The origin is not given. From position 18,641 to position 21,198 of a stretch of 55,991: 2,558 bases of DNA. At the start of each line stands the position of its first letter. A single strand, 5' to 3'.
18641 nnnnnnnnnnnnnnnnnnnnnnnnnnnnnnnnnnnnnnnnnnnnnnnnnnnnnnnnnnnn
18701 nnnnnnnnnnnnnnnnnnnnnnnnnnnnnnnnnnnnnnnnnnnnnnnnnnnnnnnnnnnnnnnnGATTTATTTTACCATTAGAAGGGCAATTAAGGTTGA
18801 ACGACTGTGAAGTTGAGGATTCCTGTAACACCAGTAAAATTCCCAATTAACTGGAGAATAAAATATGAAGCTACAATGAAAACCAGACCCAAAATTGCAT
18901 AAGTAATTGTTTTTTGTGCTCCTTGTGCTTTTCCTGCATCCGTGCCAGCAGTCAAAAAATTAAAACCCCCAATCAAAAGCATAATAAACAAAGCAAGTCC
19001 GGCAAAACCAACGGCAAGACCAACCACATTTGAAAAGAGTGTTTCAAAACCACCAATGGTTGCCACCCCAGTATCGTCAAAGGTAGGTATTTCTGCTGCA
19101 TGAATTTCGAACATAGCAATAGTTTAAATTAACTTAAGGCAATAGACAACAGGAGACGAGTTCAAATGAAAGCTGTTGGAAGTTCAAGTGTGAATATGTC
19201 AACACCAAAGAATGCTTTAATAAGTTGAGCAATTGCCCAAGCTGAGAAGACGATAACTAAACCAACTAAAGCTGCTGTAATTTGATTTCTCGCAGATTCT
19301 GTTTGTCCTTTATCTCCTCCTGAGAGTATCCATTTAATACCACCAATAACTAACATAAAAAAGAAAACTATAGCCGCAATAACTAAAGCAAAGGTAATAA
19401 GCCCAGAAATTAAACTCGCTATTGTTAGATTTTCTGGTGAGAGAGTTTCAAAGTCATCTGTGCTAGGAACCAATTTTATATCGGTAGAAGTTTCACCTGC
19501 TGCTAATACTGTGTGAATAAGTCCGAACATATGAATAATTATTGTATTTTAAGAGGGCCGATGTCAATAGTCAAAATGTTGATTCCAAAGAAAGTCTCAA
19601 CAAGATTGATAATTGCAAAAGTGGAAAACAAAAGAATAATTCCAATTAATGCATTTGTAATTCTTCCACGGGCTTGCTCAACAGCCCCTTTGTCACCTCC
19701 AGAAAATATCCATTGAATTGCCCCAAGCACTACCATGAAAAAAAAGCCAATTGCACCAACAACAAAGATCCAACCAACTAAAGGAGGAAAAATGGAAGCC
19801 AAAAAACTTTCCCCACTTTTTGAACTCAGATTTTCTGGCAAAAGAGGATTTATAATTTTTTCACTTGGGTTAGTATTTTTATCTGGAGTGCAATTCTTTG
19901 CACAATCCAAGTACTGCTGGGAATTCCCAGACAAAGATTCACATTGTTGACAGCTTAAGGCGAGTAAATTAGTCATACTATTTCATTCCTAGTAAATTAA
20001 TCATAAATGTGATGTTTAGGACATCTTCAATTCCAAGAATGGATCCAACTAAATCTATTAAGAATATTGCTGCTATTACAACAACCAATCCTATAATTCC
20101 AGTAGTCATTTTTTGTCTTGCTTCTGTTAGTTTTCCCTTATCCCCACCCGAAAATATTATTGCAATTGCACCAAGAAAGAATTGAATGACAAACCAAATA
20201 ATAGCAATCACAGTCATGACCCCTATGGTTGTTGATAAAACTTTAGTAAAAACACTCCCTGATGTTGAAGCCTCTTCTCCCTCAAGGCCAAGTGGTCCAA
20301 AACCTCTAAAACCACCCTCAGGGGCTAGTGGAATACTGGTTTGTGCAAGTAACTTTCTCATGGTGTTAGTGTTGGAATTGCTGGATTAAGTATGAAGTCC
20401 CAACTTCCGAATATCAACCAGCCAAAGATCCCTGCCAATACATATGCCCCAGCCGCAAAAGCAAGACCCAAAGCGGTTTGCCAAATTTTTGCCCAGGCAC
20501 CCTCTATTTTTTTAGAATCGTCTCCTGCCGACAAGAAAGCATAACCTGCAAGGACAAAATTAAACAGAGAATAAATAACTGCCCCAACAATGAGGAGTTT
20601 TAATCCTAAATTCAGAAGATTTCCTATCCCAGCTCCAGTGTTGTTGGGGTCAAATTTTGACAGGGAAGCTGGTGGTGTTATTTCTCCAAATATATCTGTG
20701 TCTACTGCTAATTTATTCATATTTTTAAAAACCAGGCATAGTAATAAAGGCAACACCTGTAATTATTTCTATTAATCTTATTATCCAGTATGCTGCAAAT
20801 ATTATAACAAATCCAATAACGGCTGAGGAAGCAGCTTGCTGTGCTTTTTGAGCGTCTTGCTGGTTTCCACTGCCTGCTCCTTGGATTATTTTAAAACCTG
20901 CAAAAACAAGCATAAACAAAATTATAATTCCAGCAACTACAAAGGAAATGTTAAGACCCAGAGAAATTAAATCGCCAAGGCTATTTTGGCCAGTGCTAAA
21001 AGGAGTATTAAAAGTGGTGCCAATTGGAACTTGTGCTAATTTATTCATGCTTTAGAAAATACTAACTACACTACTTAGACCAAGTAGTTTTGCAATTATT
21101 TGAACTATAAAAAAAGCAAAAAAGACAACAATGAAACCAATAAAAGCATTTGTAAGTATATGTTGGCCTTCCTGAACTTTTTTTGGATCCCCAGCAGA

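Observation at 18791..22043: Eight tandem, tightly packed VirB2/TrbC-like pilin paralogs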

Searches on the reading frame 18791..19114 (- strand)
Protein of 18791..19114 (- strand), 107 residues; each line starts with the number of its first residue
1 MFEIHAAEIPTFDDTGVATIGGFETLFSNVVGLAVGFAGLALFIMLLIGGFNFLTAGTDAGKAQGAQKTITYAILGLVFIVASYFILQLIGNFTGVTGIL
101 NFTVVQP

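Call 5: search_protein_families(library=pfam, max_evalue=1, proteins=[window:18791-19114:-])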
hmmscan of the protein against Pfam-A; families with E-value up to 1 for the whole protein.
window:18791-19114:- (107 aa): 2 families
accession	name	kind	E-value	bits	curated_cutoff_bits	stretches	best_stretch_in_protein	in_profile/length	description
PF18895.5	T4SS_pilin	-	3.2e-08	34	26.6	1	23-90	5-71/71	Type IV secretion system pilin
PF24003.1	DUF7319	-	0.26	11.1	27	1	22-92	115-170/205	Domain of unknown function (DUF7319)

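Call 10: search_protein_families(library=ncbifam, max_evalue=0.1, proteins=[window:18791-19114:-])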
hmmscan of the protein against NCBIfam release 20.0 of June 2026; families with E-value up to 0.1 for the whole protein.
window:18791-19114:- (107 aa): 3 families
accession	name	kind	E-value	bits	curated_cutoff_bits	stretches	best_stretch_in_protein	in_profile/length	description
NF045849.1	ICE_MMCAP2_0565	equivalog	0.00033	20.3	40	1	30-90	16-76/80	Mbov_0395 family pilin-like conjugal transfer protein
NF003649.0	PRK05286.2-2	equivalog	0.058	12.4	505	1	24-65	56-98/351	quinone-dependent dihydroorotate dehydrogenase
NF003645.0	PRK05286.1-2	equivalog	0.081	11.7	366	1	23-65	51-94/359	quinone-dependent dihydroorotate dehydrogenase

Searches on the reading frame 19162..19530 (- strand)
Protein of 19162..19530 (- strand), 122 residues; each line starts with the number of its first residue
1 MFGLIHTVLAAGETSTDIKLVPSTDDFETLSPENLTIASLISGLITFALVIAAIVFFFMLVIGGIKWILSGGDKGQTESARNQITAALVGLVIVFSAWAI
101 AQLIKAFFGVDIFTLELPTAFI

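Call 5: search_protein_families(library=pfam, max_evalue=1, proteins=[window:19162-19530:-])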
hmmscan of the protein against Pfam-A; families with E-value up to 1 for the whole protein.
window:19162-19530:- (122 aa): 6 families
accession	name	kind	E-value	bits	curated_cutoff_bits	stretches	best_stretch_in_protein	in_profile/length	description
PF18895.5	T4SS_pilin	-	1.4e-10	41.5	26.6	1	36-104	4-71/71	Type IV secretion system pilin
PF20970.2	MASE10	-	0.0008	19.8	27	1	16-84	113-180/186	MASE10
PF25231.1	DUF7847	-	0.001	18.9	28.7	1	36-112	88-157/252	Domain of unknown function (DUF7847)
PF19607.4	DUF6112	-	0.0023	18.1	25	1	26-91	6-65/88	Family of unknown function (DUF6112)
PF09815.14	XK-related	-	0.03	13.8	24.8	1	35-96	204-267/337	XK-related protein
PF10661.14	EssA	-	0.57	10.5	24.1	0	26-59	111-142/147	WXG100 protein secretion system (Wss), protein EssA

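Call 10: search_protein_families(library=ncbifam, max_evalue=0.1, proteins=[window:19162-19530:-])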
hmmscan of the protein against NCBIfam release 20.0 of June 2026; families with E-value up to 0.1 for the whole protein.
window:19162-19530:- (122 aa): 1 family
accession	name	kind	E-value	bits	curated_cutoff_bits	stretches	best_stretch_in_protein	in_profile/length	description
NF045849.1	ICE_MMCAP2_0565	equivalog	7.7e-07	28.7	40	1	36-106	8-78/80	Mbov_0395 family pilin-like conjugal transfer protein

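Call 24: find_related_loci(query=A3, collection=genome_contigs, flank=10000)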
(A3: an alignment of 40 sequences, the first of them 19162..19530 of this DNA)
Query A3 (122 aa) in genome_contigs; peptide patterns used: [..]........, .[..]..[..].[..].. (x = any residue, [..] = any of these).
508 stretches matched a pattern; 355 encode a relative of the query (tblastn E <= 1e-3); the best 80 are kept; 79 distinct loci.
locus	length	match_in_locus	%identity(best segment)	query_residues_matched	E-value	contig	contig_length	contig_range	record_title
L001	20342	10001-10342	63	4-120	2e-41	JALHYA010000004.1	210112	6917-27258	MAG: Patescibacteria group bacterium isolate PFL142 seq_379968, whole genome shotgun sequence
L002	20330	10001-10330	65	4-120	7e-41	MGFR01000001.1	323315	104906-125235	MAG: Candidatus Woesebacteria bacterium RBG_13_46_13 RBG_13_scaffold_102, whole genome shotgun sequence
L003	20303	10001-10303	70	17-119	8e-40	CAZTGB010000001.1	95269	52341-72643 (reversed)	MAG TPA_asm: uncultured Gammaproteobacteria bacterium isolate SRP090828_co3_120 genome assembly, contig: NODE_11_length_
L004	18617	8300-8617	65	12-120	1e-39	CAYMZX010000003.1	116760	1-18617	MAG TPA_asm: uncultured Gammaproteobacteria bacterium isolate SRP231805_co4_134 genome assembly, contig: k141_188206, wh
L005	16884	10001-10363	61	2-120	3e-39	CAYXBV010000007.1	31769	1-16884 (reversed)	MAG TPA_asm: uncultured Gammaproteobacteria bacterium isolate SRP191223_co1_10 genome assembly, contig: NODE_1082_length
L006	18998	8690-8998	68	15-120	3e-39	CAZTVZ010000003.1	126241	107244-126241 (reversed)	MAG TPA_asm: uncultured Gammaproteobacteria bacterium isolate binchicken_co27_378 genome assembly, contig: NODE_185_leng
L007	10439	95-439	63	1-120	4e-39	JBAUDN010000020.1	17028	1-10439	MAG: Microgenomates group bacterium isolate MFD13099_ilm_asm_bin3 k127_8244, whole genome shotgun sequence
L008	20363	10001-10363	60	4-117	4e-39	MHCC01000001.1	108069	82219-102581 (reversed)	MAG: Candidatus Blackburnbacteria bacterium RIFCSPLOWO2_01_FULL_40_20 rifcsplowo2_01_scaffold_1032, whole genome shotgun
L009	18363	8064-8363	69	19-120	9e-39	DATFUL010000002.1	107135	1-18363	MAG TPA_asm: Patescibacteria group bacterium isolate SMAG_U9436 k141_1536584, whole genome shotgun sequence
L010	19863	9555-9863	66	15-120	4e-38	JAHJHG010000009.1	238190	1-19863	MAG: Patescibacteria group bacterium isolate Modern_marine_planktonic.mb.16 Modern_marine_plan.mb.16_k141_790344, whole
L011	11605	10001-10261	74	33-119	5e-38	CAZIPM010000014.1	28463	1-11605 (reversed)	MAG TPA_asm: uncultured Gammaproteobacteria bacterium isolate SRP050083_co2_604 genome assembly, contig: NODE_1027_lengt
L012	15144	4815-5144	62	15-120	1e-37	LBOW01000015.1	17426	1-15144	MAG: Candidatus Woesebacteria bacterium GW2011_GWB1_33_22 UR35_C0015, whole genome shotgun sequence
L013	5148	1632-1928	68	18-119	1e-37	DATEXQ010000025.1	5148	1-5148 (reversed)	MAG TPA_asm: Patescibacteria group bacterium isolate SMAG_U8423 k141_300057, whole genome shotgun sequence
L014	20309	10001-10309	63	13-119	1e-37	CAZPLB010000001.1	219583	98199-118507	MAG TPA_asm: uncultured Gammaproteobacteria bacterium isolate SRP200132_co2_495 genome assembly, contig: NODE_5_length_2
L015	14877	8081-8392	66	13-118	9e-38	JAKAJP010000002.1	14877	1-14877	MAG: bacterium isolate WY4.bin110 NODE_4992_length_14877_cov_2.013220, whole genome shotgun sequence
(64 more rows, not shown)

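Call 38: search_dna_similar(query=window:19162-19530:-, collection=plasmids, mode=protein, max_evalue=1, max_rows=25)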
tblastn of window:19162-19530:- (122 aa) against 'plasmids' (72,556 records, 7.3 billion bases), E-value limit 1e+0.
Records with a match: 1; places in all: 1; records where one place covers at least 80% of the query: 0.
Best place of each record, by identity: <60% 1.
By first word of the organism name: Priestia 1.
By predicted mobility (MOB-suite, as given by PLSDB): non-mobilizable 1.
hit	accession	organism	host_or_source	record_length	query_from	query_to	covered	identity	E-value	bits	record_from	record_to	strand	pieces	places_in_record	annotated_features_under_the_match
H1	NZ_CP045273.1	Priestia megaterium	pure culture,Paper surface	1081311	59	103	37%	37.8%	1e-2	41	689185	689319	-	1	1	none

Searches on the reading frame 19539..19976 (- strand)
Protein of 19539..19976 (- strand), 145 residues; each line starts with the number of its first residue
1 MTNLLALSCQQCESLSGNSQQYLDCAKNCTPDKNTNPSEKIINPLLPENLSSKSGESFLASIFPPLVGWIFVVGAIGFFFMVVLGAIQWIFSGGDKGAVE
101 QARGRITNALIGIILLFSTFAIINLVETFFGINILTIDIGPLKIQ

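Call 5: search_protein_families(library=pfam, max_evalue=1, proteins=[window:19539-19976:-])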
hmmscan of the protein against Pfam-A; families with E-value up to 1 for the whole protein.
window:19539-19976:- (145 aa): 2 families
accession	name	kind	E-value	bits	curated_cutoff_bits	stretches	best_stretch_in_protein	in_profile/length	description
PF18895.5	T4SS_pilin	-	1.5e-07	31.8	26.6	1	66-125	12-70/71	Type IV secretion system pilin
PF09815.14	XK-related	-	0.099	12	24.8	1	60-121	217-270/337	XK-related protein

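Call 10: search_protein_families(library=ncbifam, max_evalue=0.1, proteins=[window:19539-19976:-])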
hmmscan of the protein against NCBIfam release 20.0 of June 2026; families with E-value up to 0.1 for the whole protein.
window:19539-19976:- (145 aa): 1 family
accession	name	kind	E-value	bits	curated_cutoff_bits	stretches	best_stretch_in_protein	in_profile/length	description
NF045849.1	ICE_MMCAP2_0565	equivalog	0.00026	20.6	40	1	69-128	17-78/80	Mbov_0395 family pilin-like conjugal transfer protein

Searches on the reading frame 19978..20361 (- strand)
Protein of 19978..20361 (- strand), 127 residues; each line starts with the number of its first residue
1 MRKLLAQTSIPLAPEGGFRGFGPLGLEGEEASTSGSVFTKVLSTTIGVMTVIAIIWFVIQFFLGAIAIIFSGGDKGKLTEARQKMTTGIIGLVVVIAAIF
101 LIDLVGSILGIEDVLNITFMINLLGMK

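Call 5: search_protein_families(library=pfam, max_evalue=1, proteins=[window:19978-20361:-])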
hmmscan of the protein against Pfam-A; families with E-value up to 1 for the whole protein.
window:19978-20361:- (127 aa): 4 families
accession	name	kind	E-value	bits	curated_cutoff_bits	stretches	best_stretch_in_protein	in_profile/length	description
PF18895.5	T4SS_pilin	-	0.00034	21.1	26.6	1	47-104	14-70/71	Type IV secretion system pilin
PF11862.13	DUF3382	-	0.016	16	28.9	1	41-99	33-95/97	Domain of unknown function (DUF3382)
PF06687.17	SUR7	-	0.022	14.9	29.6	1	39-102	101-154/201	SUR7/PalI family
PF20088.4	DUF6480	-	0.3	11.4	25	1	76-103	45-72/78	Family of unknown function (DUF6480)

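Call 10: search_protein_families(library=ncbifam, max_evalue=0.1, proteins=[window:19978-20361:-])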
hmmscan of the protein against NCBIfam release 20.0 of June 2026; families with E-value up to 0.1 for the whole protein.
window:19978-20361:- (127 aa): 1 family
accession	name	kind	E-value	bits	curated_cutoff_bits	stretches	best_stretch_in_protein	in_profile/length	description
NF045849.1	ICE_MMCAP2_0565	equivalog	0.015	14.9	40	1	33-107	8-78/80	Mbov_0395 family pilin-like conjugal transfer protein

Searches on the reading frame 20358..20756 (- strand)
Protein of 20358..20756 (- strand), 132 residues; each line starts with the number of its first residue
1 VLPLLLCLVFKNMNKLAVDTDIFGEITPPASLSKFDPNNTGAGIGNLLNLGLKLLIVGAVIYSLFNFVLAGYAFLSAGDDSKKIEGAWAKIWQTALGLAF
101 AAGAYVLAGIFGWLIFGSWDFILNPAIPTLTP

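Call 5: search_protein_families(library=pfam, max_evalue=1, proteins=[window:20358-20756:-])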
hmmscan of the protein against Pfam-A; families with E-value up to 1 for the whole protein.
window:20358-20756:- (132 aa): 0 families

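Call 10: search_protein_families(library=ncbifam, max_evalue=0.1, proteins=[window:20358-20720:-])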
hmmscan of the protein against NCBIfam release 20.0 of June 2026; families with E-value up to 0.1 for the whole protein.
window:20358-20720:- (120 aa): 0 families

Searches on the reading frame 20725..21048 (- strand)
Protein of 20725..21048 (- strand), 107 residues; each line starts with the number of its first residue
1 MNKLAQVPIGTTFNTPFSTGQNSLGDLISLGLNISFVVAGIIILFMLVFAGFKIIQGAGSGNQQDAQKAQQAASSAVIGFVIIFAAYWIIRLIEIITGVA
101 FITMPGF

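Call 5: search_protein_families(library=pfam, max_evalue=1, proteins=[window:20725-21048:-])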
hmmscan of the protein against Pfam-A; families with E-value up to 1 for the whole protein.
window:20725-21048:- (107 aa): 8 families
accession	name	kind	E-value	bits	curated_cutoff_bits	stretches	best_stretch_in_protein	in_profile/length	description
PF18895.5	T4SS_pilin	-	8.5e-08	32.6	26.6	1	32-92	13-70/71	Type IV secretion system pilin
PF05296.19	TAS2R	-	0.00065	19.3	22.2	1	29-98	186-257/303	Taste receptor protein (TAS2R)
PF19554.4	DUF6077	-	0.0049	16.1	27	1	37-102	6-65/354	Family of unknown function (DUF6077)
PF16983.11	MFS_MOT1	-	0.022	15.6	30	1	10-89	11-86/111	Molybdate transporter of MFS superfamily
PF00001.26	7tm_1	-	0.059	13.3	30.5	1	32-92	158-220/260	7 transmembrane receptor (rhodopsin family)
PF04246.17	RseC_MucC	-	0.098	13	24.4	1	23-94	49-115/130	Positive regulator of sigma(E), RseC/MucC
PF04109.21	ATG9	-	0.098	12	27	1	33-98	38-103/478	Autophagy protein ATG9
PF09489.15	CbtB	-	0.7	10.5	27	0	65-86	6-27/51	Probable cobalt transporter subunit (CbtB)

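Call 10: search_protein_families(library=ncbifam, max_evalue=0.1, proteins=[window:20725-21048:-])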
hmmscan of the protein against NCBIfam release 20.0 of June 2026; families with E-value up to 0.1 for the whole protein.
window:20725-21048:- (107 aa): 2 families
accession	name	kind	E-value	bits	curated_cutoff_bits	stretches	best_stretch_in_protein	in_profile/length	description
NF045849.1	ICE_MMCAP2_0565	equivalog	0.00011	21.8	40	1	21-94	6-77/80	Mbov_0395 family pilin-like conjugal transfer protein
NF045939.1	MHJ_0274_fam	hypoth_equivalog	0.023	14.4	80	1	34-92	2-60/165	MHJ_0274 family protein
